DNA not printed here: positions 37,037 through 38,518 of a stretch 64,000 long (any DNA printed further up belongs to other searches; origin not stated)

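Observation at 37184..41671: HcnABC/opine-oxidase-like three-subunit FAD/[2Fe-2S] oxidase divergent from a glutamine-synthetase-family gene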

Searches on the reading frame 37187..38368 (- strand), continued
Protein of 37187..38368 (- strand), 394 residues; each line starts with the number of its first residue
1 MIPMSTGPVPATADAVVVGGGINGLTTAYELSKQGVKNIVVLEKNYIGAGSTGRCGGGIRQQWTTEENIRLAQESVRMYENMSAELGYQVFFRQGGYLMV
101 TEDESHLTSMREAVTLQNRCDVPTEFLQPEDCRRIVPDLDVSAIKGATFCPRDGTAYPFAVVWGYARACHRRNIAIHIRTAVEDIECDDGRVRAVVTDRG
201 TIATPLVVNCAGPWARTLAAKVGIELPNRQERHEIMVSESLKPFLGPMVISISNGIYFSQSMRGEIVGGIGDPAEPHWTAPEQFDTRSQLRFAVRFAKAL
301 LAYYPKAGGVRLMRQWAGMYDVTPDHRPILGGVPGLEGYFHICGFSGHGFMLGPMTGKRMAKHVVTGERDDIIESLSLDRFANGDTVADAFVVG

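Call 65: list_cluster_members(proteins=[P0242, P0243, P0244, P0245, P0246, P0247, P0248, P0249, P0250, P0251])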
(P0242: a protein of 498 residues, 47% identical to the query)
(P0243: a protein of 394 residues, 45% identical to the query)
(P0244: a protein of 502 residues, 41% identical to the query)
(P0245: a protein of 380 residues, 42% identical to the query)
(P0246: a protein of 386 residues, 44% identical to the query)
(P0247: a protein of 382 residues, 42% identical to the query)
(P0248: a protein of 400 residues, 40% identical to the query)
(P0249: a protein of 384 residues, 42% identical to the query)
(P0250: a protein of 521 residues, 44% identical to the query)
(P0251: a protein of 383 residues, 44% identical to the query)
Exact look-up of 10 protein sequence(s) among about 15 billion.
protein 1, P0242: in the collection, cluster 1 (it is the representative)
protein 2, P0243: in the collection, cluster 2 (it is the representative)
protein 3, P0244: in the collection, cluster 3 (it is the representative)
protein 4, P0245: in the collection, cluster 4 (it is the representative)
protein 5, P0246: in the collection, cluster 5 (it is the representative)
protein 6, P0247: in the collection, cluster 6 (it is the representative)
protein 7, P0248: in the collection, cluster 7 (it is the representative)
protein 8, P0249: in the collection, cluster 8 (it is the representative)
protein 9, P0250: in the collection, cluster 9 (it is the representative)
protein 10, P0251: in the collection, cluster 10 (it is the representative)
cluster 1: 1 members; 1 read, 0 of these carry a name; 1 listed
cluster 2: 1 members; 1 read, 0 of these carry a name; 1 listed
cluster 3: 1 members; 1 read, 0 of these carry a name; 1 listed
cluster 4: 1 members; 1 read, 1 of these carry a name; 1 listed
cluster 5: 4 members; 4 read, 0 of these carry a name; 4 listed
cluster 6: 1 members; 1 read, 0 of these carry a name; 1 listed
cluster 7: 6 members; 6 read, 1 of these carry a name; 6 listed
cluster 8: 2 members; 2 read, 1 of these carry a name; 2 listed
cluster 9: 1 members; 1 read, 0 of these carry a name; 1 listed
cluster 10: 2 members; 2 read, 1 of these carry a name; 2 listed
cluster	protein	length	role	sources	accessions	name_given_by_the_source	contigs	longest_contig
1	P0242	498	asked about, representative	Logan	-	-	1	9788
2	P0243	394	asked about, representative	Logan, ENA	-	-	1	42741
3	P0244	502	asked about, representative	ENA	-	-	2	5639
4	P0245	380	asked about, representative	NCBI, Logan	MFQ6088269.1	MAG: NAD(P)/FAD-dependent oxidoreductase [Candidatus Methanofastidiosia archaeon]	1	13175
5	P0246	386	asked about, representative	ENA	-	-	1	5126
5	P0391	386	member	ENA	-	-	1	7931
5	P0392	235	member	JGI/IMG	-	-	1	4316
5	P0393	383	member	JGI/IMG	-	-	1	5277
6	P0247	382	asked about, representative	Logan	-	-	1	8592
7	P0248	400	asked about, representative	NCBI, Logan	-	-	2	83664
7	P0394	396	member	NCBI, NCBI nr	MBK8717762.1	MAG: FAD-binding oxidoreductase [Deltaproteobacteria bacterium] | FAD-binding oxidoreductase [Deltaproteobacteria bacterium]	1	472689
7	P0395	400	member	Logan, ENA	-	-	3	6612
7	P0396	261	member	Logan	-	-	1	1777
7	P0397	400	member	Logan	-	-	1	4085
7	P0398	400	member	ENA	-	-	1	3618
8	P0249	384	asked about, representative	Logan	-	-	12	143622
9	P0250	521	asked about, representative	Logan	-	-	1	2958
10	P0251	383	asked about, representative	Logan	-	-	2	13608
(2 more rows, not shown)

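Call 66: search_protein_families(library=pfam, proteins=[P0242, P0244, P0250, P0256, P0318, P0334], max_evalue=0.001)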
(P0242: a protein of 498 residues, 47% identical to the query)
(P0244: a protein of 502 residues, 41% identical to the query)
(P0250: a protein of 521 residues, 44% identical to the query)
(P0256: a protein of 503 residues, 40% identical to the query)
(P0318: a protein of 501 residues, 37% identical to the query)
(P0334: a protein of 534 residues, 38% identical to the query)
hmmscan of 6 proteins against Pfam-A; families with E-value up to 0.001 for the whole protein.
P0242 (498 aa): 10 families
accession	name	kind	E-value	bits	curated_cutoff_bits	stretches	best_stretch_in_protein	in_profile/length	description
PF01266.30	DAO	-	4.8e-77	260.3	27.9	1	122-465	1-352/353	FAD dependent oxidoreductase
PF17806.6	SO_alpha_A3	-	8.7e-19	68.1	23.1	1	3-84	2-84/87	Sarcosine oxidase A3 domain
PF04324.20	Fer2_BFD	-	4.4e-13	49.8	26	1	7-57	2-49/50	BFD-like [2Fe-2S] binding domain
PF01494.25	FAD_binding_3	-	8.4e-07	29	22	1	121-154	2-34/349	FAD binding domain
PF01946.23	Thi4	-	9.6e-07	28.7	26.2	1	120-166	17-61/235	Thi4 family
PF00890.30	FAD_binding_2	-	1e-06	28.7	20.4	1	122-167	1-45/414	FAD binding domain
PF13450.12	NAD_binding_8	-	1.2e-05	25.9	21.9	1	125-153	1-28/68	NAD(P)-binding Rossmann-like domain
PF07992.20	Pyr_redox_2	-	4.9e-05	23.3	26.1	0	122-160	2-41/291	Pyridine nucleotide-disulphide oxidoreductase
PF01488.26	Shikimate_DH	-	0.00021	21.8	24.3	1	120-156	12-48/138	Shikimate / quinate 5-dehydrogenase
PF13738.12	Pyr_redox_3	-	0.00081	19.1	30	0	124-155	1-32/305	Pyridine nucleotide-disulphide oxidoreductase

P0244 (502 aa): 8 families
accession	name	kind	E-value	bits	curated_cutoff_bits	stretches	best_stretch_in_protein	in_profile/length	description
PF01266.30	DAO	-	1.9e-64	218.9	27.9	1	129-471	3-353/353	FAD dependent oxidoreductase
PF17806.6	SO_alpha_A3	-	1.2e-15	58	23.1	1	3-81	3-81/87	Sarcosine oxidase A3 domain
PF04324.20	Fer2_BFD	-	8.1e-13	48.9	26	1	5-56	1-49/50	BFD-like [2Fe-2S] binding domain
PF13738.12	Pyr_redox_3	-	2.4e-08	34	30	1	129-159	1-31/305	Pyridine nucleotide-disulphide oxidoreductase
PF07992.20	Pyr_redox_2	-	3.1e-07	30.6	26.1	1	118-156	135-172/291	Pyridine nucleotide-disulphide oxidoreductase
PF00890.30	FAD_binding_2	-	7.9e-05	22.5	20.4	1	129-172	3-45/414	FAD binding domain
PF00070.33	Pyr_redox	-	0.00032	21.6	22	0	128-160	2-34/82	Pyridine nucleotide-disulphide oxidoreductase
PF13450.12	NAD_binding_8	-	0.00033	21.3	21.9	1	130-158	1-28/68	NAD(P)-binding Rossmann-like domain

P0250 (521 aa): 8 families
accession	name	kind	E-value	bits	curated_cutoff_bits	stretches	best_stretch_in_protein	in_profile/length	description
PF01266.30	DAO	-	9.5e-76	256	27.9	1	145-491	1-353/353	FAD dependent oxidoreductase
PF17806.6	SO_alpha_A3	-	1.9e-10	41.3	23.1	1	9-86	7-84/87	Sarcosine oxidase A3 domain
PF07992.20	Pyr_redox_2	-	3.6e-07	30.3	26.1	1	144-175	143-173/291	Pyridine nucleotide-disulphide oxidoreductase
PF04324.20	Fer2_BFD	-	9.3e-07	29.5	26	1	7-55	1-46/50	BFD-like [2Fe-2S] binding domain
PF00070.33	Pyr_redox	-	2.2e-06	28.5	22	0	146-175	2-30/82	Pyridine nucleotide-disulphide oxidoreductase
PF00890.30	FAD_binding_2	-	5.4e-05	23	20.4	1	145-190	1-45/414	FAD binding domain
PF13450.12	NAD_binding_8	-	7.6e-05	23.4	21.9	1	148-176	1-28/68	NAD(P)-binding Rossmann-like domain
PF13738.12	Pyr_redox_3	-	0.00077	19.2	30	0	147-176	1-30/305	Pyridine nucleotide-disulphide oxidoreductase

P0256 (503 aa): 8 families
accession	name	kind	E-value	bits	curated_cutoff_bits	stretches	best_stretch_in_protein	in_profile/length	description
PF01266.30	DAO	-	1.9e-71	241.9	27.9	1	122-471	1-352/353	FAD dependent oxidoreductase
PF17806.6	SO_alpha_A3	-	3.6e-18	66.1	23.1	1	8-84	7-83/87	Sarcosine oxidase A3 domain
PF04324.20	Fer2_BFD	-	2.8e-11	44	26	1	6-53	1-45/50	BFD-like [2Fe-2S] binding domain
PF13738.12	Pyr_redox_3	-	2.1e-10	40.8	30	1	273-322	87-136/305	Pyridine nucleotide-disulphide oxidoreductase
PF13450.12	NAD_binding_8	-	3.8e-05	24.3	21.9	1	125-159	1-34/68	NAD(P)-binding Rossmann-like domain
PF01494.25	FAD_binding_3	-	0.00017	21.4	22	1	120-149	1-30/349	FAD binding domain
PF00890.30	FAD_binding_2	-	0.00044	20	20.4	1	122-167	1-45/414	FAD binding domain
PF01946.23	Thi4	-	0.0005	19.8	26.2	1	119-166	16-61/235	Thi4 family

P0318 (501 aa): 11 families
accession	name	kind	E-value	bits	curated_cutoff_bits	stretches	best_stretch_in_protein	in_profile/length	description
PF01266.30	DAO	-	2.7e-81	274.3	27.9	1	125-466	1-353/353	FAD dependent oxidoreductase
PF04324.20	Fer2_BFD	-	1.2e-13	51.6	26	1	5-57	1-50/50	BFD-like [2Fe-2S] binding domain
PF17806.6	SO_alpha_A3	-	9.7e-11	42.3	23.1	1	9-84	9-85/87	Sarcosine oxidase A3 domain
PF01946.23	Thi4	-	2.5e-10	40.4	26.2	1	123-169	17-62/235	Thi4 family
PF07992.20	Pyr_redox_2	-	2.5e-07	30.8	26.1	1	85-156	110-175/291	Pyridine nucleotide-disulphide oxidoreductase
PF01134.28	GIDA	-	1.6e-06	27.9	22.1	1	125-155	1-33/391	Glucose inhibited division protein A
PF01494.25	FAD_binding_3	-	1.7e-06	27.9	22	1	124-158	2-36/349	FAD binding domain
PF13450.12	NAD_binding_8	-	5.5e-06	27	21.9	1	128-156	1-29/68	NAD(P)-binding Rossmann-like domain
PF00890.30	FAD_binding_2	-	1.4e-05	24.9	20.4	1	125-325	1-206/414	FAD binding domain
PF12831.13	FAD_oxidored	-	2.8e-05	24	27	1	125-157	1-33/416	FAD dependent oxidoreductase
PF03486.20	HI0933_like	-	0.00028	20.8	50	0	125-157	2-34/244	HI0933-like protein Rossmann domain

P0334 (534 aa): 7 families
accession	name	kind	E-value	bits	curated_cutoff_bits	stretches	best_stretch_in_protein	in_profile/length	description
PF01266.30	DAO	-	7.6e-63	213.6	27.9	1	146-496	1-352/353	FAD dependent oxidoreductase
PF17806.6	SO_alpha_A3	-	4.1e-18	65.9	23.1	1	4-85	3-84/87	Sarcosine oxidase A3 domain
PF04324.20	Fer2_BFD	-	2e-12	47.7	26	1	6-57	1-49/50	BFD-like [2Fe-2S] binding domain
PF00890.30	FAD_binding_2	-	4.8e-07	29.7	20.4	1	146-356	1-206/414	FAD binding domain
PF12831.13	FAD_oxidored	-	4.7e-06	26.6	27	0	298-368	95-159/416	FAD dependent oxidoreductase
PF13450.12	NAD_binding_8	-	0.00011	22.8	21.9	1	149-177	1-28/68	NAD(P)-binding Rossmann-like domain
PF01946.23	Thi4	-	0.00042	20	26.2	0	145-190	18-63/235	Thi4 family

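Call 68: find_homologous_proteins(query=A3, max_evalue=1e-40)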
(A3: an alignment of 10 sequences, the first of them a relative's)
Query A3 (10 sequences) (394 aa, profile of the alignment): 7411 proteins with E <= 1e-40 among 8000 candidates; the best 120 are listed.
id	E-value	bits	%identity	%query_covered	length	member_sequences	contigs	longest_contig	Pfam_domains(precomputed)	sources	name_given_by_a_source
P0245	3.1e-178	610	45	93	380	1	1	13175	PF01266.31,PF13450.13,PF00890.31,PF07992.21,PF00070.34,PF13738.13,PF03486.21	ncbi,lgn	ncbi:MAG: NAD(P)/FAD-dependent oxidoreductase [Candidatus Methanofastidiosia archaeon]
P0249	3.8e-178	610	-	-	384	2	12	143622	PF01266.31,PF00890.31,PF13738.13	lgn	-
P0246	5.4e-175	600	45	92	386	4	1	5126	PF01266.31,PF07992.21,PF13738.13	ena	-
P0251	6.7e-174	596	-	-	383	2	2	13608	PF01266.31,PF00070.34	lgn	-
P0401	1.8e-173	595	45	92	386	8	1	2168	PF01266.31,PF07992.21,PF13738.13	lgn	-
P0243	4.2e-172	590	100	100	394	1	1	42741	PF01266.31,PF00890.31,PF07992.21,PF13738.13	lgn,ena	-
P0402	2.5e-170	584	45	92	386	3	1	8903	PF01946.24,PF01266.31,PF13450.13,PF00890.31,PF07992.21,PF13738.13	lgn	-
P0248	4.6e-170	584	45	98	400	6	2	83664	PF01946.24,PF01266.31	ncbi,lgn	-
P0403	1.0e-169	582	96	99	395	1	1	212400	PF01266.31,PF13738.13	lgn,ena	-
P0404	2.6e-169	581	45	97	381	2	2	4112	PF01266.31,PF00890.31,PF07992.21,PF13738.13,PF03486.21,PF01494.26,PF12831.14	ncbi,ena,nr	ncbi:MAG: FAD-binding oxidoreductase [Thermoplasmata archaeon]|nr:MAG: FAD-binding oxidoreductase [T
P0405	1.6e-167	575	-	-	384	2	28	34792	PF01266.31,PF00890.31,PF13738.13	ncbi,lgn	-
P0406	5.9e-166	570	45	91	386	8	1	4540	PF01266.31,PF13738.13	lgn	-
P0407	6.2e-166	570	80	100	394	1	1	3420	PF01266.31,PF07992.21,PF13738.13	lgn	-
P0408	2.8e-164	565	81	100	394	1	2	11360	PF01266.31,PF00890.31,PF07992.21,PF13738.13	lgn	-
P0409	9.5e-164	563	84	98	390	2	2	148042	PF01266.31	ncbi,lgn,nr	ncbi:MAG: hypothetical protein QOE90_3155 [Thermoplasmata archaeon]|nr:hypothetical protein [Thermop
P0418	3.7e-162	558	46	98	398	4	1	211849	PF01946.24,PF01266.31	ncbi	ncbi:MAG: FAD-binding oxidoreductase [Nannocystaceae bacterium]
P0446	7.9e-160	550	42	94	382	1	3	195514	PF01266.31,PF13450.13,PF00890.31,PF07992.21,PF13738.13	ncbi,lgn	ncbi:MAG: FAD-binding oxidoreductase [Bacillota bacterium]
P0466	2.9e-159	548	39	88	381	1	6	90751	PF01266.31,PF07992.21,PF00070.34,PF13738.13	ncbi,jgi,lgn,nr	ncbi:MAG TPA: FAD-dependent oxidoreductase [Candidatus Atribacteria bacterium]|nr:FAD-dependent oxid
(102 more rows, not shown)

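Call 69: find_encoding_contigs(protein=P0249, flank=7000, max_places=1)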
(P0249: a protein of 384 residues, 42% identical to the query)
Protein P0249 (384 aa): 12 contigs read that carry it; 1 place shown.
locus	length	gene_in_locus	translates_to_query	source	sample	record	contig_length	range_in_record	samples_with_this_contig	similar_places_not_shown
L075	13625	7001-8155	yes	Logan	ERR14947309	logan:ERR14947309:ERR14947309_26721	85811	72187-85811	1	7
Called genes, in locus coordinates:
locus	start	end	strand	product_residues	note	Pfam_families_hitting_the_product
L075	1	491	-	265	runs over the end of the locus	PF01177:Asp_Glu_race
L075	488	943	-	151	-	PF01668:SmpB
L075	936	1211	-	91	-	PF01985:CRS1_YhbY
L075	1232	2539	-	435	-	PF05222:AlaDh_PNT_N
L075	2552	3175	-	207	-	-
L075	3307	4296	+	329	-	PF00294:PfkB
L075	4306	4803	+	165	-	PF01467:CTP_transf_like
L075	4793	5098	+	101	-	PF13510:Fer2_4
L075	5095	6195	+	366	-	PF00070:Pyr_redox (faint), PF00890:FAD_binding_2 (faint), PF01134:GIDA (faint), PF01266:DAO (weak), PF03486:HI0933_like (weak), PF07992:Pyr_redox_2, PF12831:FAD_oxidored (weak), PF13450:NAD_binding_8 (weak), +4 more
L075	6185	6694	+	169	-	PF00037:Fer4 (faint), PF12837:Fer4_6 (faint), PF12838:Fer4_7 (weak)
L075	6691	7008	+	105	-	PF17806:SO_alpha_A3, PF04324:Fer2_BFD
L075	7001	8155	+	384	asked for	PF00890:FAD_binding_2 (weak), PF01266:DAO, PF13738:Pyr_redox_3 (faint)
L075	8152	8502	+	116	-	PF02033:RBFA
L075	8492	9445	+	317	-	PF01368:DHH, PF02272:DHHA1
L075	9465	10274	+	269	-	PF04060:FeS, PF12838:Fer4_7, PF13187:Fer4_9, PF14697:Fer4_21, PF25160:LdpA_Fe-S-bd, PF00037:Fer4, PF12797:Fer4_2, PF12837:Fer4_6, +2 more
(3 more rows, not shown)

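Call 70: find_encoding_contigs(protein=P0248, flank=7000, max_places=1)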
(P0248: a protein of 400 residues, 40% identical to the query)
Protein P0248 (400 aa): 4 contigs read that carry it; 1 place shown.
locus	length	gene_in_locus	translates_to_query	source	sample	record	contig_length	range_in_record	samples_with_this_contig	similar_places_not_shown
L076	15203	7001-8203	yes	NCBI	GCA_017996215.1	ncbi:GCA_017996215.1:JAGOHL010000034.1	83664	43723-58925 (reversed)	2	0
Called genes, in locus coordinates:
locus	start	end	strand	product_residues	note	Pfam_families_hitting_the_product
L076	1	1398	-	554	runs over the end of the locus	PF27011:DUF8331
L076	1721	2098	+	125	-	-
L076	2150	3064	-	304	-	-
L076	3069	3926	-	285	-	-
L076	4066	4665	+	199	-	PF02545:Maf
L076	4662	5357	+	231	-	PF01168:Ala_racemase_N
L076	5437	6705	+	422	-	PF13510:Fer2_4, PF01494:FAD_binding_3 (weak)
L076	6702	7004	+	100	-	PF17806:SO_alpha_A3, PF04324:Fer2_BFD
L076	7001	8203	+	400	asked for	PF01946:Thi4 (weak), PF01266:DAO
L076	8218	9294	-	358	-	-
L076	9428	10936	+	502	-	PF07690:MFS_1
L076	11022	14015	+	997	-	-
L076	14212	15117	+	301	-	PF08668:HDOD, PF01966:HD (weak)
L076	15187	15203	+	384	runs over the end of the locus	PF01168:Ala_racemase_N, PF14031:D-ser_dehydrat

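Call 71: find_encoding_contigs(protein=P0418, flank=7000, max_places=1)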
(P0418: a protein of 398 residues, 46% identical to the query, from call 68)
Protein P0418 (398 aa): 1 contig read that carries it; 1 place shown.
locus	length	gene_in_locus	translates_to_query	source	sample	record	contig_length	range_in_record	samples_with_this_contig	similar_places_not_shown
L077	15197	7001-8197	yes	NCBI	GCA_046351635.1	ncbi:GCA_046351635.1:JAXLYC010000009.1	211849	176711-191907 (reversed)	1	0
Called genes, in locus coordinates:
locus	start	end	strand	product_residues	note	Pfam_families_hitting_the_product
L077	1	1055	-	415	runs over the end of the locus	PF27011:DUF8331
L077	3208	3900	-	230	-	-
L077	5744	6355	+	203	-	-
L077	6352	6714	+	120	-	-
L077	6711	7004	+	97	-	PF17806:SO_alpha_A3, PF04324:Fer2_BFD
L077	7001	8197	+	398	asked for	PF01266:DAO, PF01946:Thi4 (weak)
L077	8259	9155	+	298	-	PF08668:HDOD, PF01966:HD (weak)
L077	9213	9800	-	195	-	-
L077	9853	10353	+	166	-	PF14031:D-ser_dehydrat (weak)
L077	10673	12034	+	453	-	-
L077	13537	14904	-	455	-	PF00291:PALP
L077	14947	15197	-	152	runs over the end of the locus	-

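Call 72: find_encoding_contigs(protein=P0403, flank=7000, max_places=1)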
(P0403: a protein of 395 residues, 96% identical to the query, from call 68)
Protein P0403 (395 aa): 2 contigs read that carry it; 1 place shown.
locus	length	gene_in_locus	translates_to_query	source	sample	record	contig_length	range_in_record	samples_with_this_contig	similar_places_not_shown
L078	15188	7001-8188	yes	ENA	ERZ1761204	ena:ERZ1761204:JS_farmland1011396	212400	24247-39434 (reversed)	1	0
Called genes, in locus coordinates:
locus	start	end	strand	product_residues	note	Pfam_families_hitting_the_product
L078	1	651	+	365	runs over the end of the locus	PF01817:CM_2, PF02153:PDH_N, PF20463:PDH_C (weak)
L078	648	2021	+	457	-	PF00696:AA_kinase, PF01842:ACT (faint), PF13840:ACT_7 (weak), PF22468:ACT_9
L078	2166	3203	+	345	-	PF01118:Semialdhyde_dh, PF01408:GFO_IDH_MocA (faint), PF02774:Semialdhyde_dhC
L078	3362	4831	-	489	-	PF00082:Peptidase_S8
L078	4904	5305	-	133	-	-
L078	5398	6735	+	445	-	PF13510:Fer2_4, PF03486:HI0933_like (weak), PF07992:Pyr_redox_2 (weak), PF12831:FAD_oxidored (weak), PF13450:NAD_binding_8 (weak)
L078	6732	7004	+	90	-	PF17806:SO_alpha_A3, PF04324:Fer2_BFD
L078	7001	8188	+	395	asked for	PF01266:DAO, PF13738:Pyr_redox_3 (faint)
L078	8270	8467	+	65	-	-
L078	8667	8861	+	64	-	PF00833:Ribosomal_S17e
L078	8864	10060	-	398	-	-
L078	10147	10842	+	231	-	PF00926:DHBP_synthase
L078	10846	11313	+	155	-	PF01467:CTP_transf_like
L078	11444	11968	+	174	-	PF00885:DMRL_synthase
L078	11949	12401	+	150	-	PF00885:DMRL_synthase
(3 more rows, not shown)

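Call 73: find_encoding_contigs(protein=P0446, flank=7000, max_places=1)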
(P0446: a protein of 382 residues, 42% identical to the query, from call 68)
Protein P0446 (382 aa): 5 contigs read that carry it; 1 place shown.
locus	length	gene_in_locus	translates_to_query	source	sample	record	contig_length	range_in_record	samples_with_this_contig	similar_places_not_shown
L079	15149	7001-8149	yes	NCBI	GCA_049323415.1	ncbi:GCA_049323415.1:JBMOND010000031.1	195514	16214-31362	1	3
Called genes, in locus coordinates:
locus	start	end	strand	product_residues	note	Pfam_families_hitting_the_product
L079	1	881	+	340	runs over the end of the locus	PF00850:Hist_deacetyl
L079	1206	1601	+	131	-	PF12670:DUF3792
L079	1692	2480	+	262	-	PF01734:Patatin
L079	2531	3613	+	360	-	PF01471:PG_binding_1, PF01476:LysM, PF01522:Polysacc_deac_1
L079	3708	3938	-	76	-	PF00269:SASP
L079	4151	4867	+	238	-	PF00392:GntR, PF07729:FCD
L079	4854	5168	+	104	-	PF13510:Fer2_4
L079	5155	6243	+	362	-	PF00890:FAD_binding_2, PF01266:DAO (weak), PF01494:FAD_binding_3 (weak), PF03486:HI0933_like, PF07992:Pyr_redox_2, PF12831:FAD_oxidored, PF13450:NAD_binding_8, PF13738:Pyr_redox_3, +3 more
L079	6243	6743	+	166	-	PF13237:Fer4_10 (faint), PF14697:Fer4_21 (weak), PF12837:Fer4_6 (faint), PF12838:Fer4_7 (weak), PF00037:Fer4 (weak)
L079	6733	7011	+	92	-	PF17806:SO_alpha_A3, PF04324:Fer2_BFD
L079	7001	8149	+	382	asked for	PF00890:FAD_binding_2 (faint), PF01266:DAO, PF07992:Pyr_redox_2 (faint), PF13450:NAD_binding_8 (faint), PF13738:Pyr_redox_3 (faint)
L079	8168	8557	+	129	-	PF12838:Fer4_7 (weak), PF13183:Fer4_8 (weak), PF13187:Fer4_9, PF13237:Fer4_10, PF12838:Fer4_7, PF13187:Fer4_9, PF13237:Fer4_10, PF12838:Fer4_7, +11 more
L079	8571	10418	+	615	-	PF02730:AFOR_N, PF01314:AFOR_C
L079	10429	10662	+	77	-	PF02597:ThiS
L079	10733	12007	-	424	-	PF01522:Polysacc_deac_1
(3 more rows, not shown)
